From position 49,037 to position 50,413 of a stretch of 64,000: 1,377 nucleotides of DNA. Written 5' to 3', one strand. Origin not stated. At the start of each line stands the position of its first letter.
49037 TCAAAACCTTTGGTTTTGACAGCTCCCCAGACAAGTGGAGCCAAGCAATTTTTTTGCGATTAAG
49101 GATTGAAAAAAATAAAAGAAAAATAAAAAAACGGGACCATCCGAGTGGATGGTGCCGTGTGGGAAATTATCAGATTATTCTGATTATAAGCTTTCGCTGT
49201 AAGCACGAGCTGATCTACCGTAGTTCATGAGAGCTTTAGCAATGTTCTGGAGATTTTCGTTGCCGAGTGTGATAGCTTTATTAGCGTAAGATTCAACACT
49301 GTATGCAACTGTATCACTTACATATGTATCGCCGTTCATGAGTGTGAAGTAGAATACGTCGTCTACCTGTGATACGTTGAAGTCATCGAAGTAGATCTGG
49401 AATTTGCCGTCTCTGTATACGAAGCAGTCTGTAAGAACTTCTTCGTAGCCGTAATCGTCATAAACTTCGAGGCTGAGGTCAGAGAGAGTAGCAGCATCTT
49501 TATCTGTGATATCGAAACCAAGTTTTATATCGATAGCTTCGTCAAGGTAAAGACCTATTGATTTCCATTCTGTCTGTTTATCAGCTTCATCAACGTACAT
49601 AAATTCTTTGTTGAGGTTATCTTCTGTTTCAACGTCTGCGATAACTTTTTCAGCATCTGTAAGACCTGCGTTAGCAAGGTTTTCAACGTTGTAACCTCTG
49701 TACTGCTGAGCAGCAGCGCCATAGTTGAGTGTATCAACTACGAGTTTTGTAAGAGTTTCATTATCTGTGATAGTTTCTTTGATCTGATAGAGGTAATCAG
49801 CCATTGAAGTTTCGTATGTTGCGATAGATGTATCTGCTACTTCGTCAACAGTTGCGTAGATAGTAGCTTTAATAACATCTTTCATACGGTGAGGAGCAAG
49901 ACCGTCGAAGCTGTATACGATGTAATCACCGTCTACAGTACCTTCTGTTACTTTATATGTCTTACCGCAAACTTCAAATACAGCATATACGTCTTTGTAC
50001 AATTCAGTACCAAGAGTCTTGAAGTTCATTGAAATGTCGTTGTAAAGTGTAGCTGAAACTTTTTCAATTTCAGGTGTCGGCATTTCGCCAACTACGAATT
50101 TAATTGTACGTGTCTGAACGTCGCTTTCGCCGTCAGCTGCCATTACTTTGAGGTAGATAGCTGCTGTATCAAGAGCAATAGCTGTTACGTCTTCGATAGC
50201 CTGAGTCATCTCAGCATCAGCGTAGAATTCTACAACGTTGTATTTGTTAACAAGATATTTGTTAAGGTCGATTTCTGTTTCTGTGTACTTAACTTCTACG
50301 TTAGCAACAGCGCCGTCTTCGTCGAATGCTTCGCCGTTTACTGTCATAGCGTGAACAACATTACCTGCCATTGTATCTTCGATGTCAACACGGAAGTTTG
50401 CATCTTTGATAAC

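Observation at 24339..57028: Four giant paralogous secreted proteins built from about 13 shuffled beta-helix-like modules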

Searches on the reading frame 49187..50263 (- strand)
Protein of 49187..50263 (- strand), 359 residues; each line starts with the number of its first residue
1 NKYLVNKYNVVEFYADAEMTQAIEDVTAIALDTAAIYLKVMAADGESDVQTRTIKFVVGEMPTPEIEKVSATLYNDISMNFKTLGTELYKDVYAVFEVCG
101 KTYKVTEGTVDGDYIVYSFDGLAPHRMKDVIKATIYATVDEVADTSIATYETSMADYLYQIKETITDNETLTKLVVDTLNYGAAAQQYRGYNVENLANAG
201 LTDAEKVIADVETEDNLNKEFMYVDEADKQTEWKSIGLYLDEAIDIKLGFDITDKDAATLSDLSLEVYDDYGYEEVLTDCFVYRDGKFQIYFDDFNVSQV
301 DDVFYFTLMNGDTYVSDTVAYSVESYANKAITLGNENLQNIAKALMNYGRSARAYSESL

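Call 54: search_protein_families(library=pfam, proteins=[window:49187-50263:-], max_evalue=10)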
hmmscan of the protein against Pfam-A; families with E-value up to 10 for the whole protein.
window:49187-50263:- (359 aa): 1 family
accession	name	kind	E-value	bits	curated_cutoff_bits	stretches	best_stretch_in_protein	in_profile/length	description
PF11363.13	DUF3164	-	0.036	14.1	23.7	1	76-122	35-81/194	Protein of unknown function (DUF3164)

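Call 68: search_solved_structures(query=window:49187-50263:-, max_evalue=10)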
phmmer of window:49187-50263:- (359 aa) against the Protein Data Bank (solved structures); distinct sequences matched with E-value up to 10: 1.
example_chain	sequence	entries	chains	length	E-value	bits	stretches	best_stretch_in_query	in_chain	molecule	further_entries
1t0t_V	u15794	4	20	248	0.79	12.4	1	81-160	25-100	APC35880 | Putative heme-dependent peroxidase GT50_08830 | HemQ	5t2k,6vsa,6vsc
